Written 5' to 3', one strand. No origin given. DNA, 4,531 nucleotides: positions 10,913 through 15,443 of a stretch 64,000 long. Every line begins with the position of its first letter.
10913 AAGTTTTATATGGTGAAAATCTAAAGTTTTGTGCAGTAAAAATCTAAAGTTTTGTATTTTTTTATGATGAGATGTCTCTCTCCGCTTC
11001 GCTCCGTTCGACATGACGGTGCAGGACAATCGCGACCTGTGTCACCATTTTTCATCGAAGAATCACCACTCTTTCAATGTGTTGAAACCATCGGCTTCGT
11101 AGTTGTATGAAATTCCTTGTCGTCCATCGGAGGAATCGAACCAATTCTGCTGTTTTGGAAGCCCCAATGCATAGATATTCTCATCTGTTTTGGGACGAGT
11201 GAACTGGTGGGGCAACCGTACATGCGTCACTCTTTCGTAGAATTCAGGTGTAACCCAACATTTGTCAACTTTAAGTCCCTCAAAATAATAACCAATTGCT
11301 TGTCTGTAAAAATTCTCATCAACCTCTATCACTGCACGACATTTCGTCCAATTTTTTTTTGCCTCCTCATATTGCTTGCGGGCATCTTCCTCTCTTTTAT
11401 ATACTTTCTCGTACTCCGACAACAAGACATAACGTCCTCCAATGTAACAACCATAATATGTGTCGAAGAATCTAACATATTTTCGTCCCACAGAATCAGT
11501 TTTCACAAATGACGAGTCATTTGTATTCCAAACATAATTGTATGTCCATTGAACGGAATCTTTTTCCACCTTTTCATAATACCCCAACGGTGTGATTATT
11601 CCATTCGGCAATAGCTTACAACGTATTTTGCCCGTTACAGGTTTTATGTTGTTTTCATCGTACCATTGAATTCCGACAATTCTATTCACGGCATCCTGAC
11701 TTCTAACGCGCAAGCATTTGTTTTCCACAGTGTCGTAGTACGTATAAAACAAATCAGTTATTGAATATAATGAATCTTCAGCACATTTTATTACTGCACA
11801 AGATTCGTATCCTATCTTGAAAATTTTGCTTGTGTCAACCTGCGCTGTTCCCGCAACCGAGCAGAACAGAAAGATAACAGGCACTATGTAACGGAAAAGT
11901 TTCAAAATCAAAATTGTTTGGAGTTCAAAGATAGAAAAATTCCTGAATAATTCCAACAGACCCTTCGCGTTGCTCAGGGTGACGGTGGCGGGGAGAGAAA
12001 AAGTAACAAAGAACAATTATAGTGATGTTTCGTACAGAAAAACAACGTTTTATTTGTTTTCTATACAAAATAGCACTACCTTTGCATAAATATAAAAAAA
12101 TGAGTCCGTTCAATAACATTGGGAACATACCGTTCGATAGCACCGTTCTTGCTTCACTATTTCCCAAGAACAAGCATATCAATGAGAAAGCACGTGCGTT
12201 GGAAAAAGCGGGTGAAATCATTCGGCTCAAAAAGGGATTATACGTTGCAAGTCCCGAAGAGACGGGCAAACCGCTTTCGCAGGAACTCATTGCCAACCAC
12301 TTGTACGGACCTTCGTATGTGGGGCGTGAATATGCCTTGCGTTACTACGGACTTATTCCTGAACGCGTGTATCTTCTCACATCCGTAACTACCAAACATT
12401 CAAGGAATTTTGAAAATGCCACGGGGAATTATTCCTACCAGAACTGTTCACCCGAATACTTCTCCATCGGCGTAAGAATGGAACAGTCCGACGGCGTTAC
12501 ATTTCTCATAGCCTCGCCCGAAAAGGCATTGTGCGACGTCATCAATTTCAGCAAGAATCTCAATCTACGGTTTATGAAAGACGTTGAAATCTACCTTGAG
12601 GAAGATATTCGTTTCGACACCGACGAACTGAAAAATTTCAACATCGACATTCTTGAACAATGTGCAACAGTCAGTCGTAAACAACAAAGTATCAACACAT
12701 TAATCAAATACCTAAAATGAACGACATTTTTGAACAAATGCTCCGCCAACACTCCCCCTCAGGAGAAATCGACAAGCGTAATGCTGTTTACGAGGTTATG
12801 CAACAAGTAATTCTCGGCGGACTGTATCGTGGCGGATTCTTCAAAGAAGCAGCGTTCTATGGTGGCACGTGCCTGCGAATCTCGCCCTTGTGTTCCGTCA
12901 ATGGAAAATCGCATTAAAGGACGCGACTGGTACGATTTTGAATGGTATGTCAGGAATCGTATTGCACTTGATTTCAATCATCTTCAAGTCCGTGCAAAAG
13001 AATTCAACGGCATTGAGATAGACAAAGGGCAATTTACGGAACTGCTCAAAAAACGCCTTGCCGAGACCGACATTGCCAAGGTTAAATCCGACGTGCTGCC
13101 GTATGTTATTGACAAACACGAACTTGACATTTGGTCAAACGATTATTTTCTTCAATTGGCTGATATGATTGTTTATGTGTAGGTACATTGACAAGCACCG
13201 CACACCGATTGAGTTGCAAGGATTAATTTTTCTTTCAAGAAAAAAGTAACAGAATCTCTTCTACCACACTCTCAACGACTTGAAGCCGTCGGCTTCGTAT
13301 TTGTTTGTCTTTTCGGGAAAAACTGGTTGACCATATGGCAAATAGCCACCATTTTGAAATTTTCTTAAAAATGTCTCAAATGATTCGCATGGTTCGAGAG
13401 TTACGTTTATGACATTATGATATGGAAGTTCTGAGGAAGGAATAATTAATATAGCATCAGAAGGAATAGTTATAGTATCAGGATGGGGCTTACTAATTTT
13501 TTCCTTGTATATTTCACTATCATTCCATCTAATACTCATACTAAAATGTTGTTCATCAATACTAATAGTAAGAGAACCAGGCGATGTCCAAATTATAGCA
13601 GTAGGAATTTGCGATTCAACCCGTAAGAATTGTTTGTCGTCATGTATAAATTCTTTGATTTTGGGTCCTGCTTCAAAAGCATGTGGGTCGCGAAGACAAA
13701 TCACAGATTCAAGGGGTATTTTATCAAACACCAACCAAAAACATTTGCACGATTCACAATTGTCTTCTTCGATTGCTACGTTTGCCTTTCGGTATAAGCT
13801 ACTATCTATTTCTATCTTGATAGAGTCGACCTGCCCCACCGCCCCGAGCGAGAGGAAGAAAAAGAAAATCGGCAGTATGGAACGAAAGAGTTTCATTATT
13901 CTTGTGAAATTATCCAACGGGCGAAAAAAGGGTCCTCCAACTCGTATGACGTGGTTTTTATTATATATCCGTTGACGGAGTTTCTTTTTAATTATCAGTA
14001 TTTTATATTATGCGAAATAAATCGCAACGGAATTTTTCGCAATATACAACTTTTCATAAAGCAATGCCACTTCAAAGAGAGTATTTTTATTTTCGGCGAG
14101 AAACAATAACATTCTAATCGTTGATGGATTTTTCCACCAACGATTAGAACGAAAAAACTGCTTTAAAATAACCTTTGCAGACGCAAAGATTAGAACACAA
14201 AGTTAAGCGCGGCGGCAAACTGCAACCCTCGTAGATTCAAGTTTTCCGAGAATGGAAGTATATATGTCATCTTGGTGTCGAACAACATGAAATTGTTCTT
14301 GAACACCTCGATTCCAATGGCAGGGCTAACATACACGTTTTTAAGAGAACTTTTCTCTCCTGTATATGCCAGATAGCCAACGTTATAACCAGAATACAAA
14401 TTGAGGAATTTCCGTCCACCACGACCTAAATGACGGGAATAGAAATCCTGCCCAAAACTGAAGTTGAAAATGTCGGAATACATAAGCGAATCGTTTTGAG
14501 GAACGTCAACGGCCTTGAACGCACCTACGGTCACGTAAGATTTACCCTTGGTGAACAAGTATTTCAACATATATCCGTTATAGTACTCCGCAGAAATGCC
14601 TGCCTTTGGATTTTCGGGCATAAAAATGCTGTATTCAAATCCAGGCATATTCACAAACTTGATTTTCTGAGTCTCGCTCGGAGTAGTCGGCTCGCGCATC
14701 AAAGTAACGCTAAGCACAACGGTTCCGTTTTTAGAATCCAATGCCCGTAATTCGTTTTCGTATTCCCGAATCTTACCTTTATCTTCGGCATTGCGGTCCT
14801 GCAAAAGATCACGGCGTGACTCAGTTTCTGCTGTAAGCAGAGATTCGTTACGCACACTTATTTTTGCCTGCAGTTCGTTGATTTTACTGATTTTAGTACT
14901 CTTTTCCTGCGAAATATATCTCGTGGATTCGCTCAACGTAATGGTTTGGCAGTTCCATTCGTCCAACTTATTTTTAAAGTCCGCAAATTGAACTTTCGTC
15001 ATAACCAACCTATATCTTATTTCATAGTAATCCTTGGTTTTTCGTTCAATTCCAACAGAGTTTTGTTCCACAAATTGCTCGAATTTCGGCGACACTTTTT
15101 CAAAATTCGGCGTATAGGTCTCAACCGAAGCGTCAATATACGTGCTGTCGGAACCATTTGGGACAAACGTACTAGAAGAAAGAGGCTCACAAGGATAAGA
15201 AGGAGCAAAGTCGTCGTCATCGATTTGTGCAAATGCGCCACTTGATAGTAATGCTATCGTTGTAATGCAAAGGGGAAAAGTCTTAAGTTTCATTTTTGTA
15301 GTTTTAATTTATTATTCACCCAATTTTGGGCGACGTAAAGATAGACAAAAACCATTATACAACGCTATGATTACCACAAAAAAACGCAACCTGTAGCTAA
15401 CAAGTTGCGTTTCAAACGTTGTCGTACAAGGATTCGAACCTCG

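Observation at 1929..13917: Seven copies of one promoter, short leader and signal-peptide 5' cassette grafted onto unrelated secreted proteins, mostly with TTG starts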

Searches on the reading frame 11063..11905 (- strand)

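Call 6: search_protein_families(library=pfam, proteins=[window:11063-11905:-], max_evalue=0.01)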
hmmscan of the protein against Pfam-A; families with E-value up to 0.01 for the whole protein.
window:11063-11905:- (280 aa): 0 families

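Call 18: search_protein_families(library=ncbifam, proteins=[window:11063-11905:-], max_evalue=0.1)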
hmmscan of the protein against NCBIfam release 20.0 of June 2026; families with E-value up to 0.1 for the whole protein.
window:11063-11905:- (280 aa): 0 families

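Call 55: search_protein_families(library=pfam, proteins=[window:11063-11905:-], max_evalue=5)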
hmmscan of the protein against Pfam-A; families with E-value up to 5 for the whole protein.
window:11063-11905:- (280 aa): 1 family
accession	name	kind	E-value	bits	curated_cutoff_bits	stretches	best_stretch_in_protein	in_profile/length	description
PF22821.2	ZP1_ZP4_Ig-like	-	0.44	11.5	28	0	15-45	38-68/94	Zona pellucida sperm-binding proteins 1/4, Ig-like domain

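Call 87: search_protein_families(library=padloc, proteins=[window:11063-11905:-], max_evalue=0.001)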
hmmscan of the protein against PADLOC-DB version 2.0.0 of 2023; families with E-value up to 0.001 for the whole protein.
window:11063-11905:- (280 aa): 0 families

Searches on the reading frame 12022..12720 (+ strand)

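Call 6: search_protein_families(library=pfam, proteins=[window:12022-12720:+], max_evalue=0.01)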
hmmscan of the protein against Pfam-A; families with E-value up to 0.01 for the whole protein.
window:12022-12720:+ (232 aa): 0 families

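Call 18: search_protein_families(library=ncbifam, proteins=[window:12022-12720:+], max_evalue=0.1)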
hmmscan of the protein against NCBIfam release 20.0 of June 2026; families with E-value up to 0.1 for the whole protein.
window:12022-12720:+ (232 aa): 1 family
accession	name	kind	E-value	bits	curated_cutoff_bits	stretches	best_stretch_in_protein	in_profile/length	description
NF047376.1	TAA_AbiEi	equivalog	6.5e-09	35.7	150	1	25-182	8-170/172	type IV toxin-antitoxin system AbiEi family antitoxin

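Call 87: search_protein_families(library=padloc, proteins=[window:12022-12720:+], max_evalue=0.001)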
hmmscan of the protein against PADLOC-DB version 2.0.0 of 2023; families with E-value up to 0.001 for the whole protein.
window:12022-12720:+ (232 aa): 18 families
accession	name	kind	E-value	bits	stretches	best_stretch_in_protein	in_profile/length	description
PDLC02230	AbiEi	-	4.4e-73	243.1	1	35-232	1-190/192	AbiEi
PDLC02272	AbiEi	-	1.1e-47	160.5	1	37-226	15-193/200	AbiEi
PDLC02241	AbiEi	-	1.2e-34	117.8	1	38-205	15-174/199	AbiEi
PDLC02240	AbiEi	-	4.8e-22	76.5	1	57-231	39-210/216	AbiEi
PDLC02274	AbiEi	-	3e-20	70.8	1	57-230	39-209/217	AbiEi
PDLC02267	AbiEi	-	6.1e-14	50.1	1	48-174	31-152/252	AbiEi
PDLC02225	AbiEi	-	1.6e-12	45.5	1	56-185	34-156/198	AbiEi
PDLC02255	AbiEi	-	8.6e-11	39.8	1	50-182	30-153/186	AbiEi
PDLC02232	AbiEi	-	1e-10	39.8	1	25-182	8-168/177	AbiEi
PDLC02265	AbiEi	-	1.8e-09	35.6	1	58-223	33-189/198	AbiEi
PDLC02287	AbiEi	-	9.8e-09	33.1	1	39-175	14-145/253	AbiEi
PDLC02269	AbiEi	-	1.8e-08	32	1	43-175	18-145/251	AbiEi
PDLC02248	AbiEi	-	3.2e-07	28.2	1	57-193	33-168/198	AbiEi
PDLC02238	AbiEi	-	1.7e-06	26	1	62-225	23-172/180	AbiEi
PDLC02283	AbiEi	-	1.5e-05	22.8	1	58-182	36-159/201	AbiEi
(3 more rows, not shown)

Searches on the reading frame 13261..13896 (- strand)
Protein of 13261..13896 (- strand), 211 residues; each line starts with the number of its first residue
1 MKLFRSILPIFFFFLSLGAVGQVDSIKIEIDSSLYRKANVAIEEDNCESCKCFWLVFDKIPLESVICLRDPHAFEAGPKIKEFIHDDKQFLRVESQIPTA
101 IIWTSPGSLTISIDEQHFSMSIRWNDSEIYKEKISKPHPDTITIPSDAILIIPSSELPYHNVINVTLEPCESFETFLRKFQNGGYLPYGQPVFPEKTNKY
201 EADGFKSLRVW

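Call 6: search_protein_families(library=pfam, proteins=[window:13261-13896:-], max_evalue=0.01)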
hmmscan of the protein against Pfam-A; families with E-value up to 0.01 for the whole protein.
window:13261-13896:- (211 aa): 0 families

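Call 18: search_protein_families(library=ncbifam, proteins=[window:13261-13896:-], max_evalue=0.1)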
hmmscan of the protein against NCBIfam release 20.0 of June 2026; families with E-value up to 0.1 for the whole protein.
window:13261-13896:- (211 aa): 0 families

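Call 47: find_homologous_proteins(query=window:13261-13896:-, max_evalue=0.001)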
Query window:13261-13896:- (211 aa): 6 proteins with E <= 0.001 among 118 candidates.
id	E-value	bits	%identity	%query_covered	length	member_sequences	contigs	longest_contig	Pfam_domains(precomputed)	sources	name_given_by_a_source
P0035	2.0e-117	408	87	100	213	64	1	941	-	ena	-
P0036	3.6e-109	381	82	100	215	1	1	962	-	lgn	-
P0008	2.7e-79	284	66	100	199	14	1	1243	-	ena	-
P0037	4.1e-23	100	38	100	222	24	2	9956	-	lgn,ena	-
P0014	2.1e-22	98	38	100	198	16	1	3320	-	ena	-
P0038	5.2e-21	93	37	100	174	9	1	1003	-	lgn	-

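Call 54: predict_structure(alignment_id=A4)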
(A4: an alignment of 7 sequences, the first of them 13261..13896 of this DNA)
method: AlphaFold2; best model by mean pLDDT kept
length: 211 residues; sequences in the alignment: 7
mean_pLDDT: 47.5   pTM: 0.46
mean pLDDT of the five models: 47.5, 47.0, 43.6, 41.9, 40.6
residues with pLDDT >= 90: 0; 70-90: 22; 50-70: 67; < 50: 122
segments of 3 or more residues with pLDDT < 50: 16-46, 60-62, 98-108, 124-166, 186-211
pLDDT, mean of each block of 10 residues (from residue 1): 53 49 34 36 45 62 54 58 70 60 45 53 45 32 29 33 48 73 48 36 35 30
secondary structure, 60 per line:
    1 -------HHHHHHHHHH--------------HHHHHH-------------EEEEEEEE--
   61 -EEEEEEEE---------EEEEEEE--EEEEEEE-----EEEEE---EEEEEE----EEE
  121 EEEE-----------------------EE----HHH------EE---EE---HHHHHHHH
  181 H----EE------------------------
elements in order: H8-17 H32-37 E51-58 E62-69 E79-85 E88-94 E100-104 E108-113 E118-124 H173-181

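Call 87: search_protein_families(library=padloc, proteins=[window:13261-13896:-], max_evalue=0.001)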
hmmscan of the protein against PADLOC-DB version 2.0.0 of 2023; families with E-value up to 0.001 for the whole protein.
window:13261-13896:- (211 aa): 0 families

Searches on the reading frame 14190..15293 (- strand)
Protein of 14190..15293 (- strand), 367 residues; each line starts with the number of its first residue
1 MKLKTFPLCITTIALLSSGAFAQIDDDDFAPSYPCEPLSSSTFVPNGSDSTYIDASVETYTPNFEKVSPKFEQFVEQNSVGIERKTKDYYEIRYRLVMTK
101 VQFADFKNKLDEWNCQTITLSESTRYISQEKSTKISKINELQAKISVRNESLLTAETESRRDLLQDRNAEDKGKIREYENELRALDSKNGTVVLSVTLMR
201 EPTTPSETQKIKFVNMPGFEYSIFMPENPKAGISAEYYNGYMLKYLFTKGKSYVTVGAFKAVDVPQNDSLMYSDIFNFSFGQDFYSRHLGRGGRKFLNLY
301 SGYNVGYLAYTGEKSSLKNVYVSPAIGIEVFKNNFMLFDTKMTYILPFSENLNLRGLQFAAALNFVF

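Call 18: search_protein_families(library=ncbifam, proteins=[window:14190-15293:-], max_evalue=0.1)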
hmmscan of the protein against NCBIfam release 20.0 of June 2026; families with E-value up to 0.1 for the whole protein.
window:14190-15293:- (367 aa): 3 families
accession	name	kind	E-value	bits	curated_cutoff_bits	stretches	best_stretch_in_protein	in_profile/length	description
TIGR00414.1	serS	equivalog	0.0016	17.5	301.65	1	101-206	9-116/418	serine--tRNA ligase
TIGR04523.1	Mplasa_alph_rch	subfamily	0.0034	15.4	270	1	64-188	452-576/745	helix-rich protein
NF043070.1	DppA_dipep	equivalog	0.048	12.2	1005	1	301-334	288-321/535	dipeptide ABC transporter periplasmic-binding protein DppA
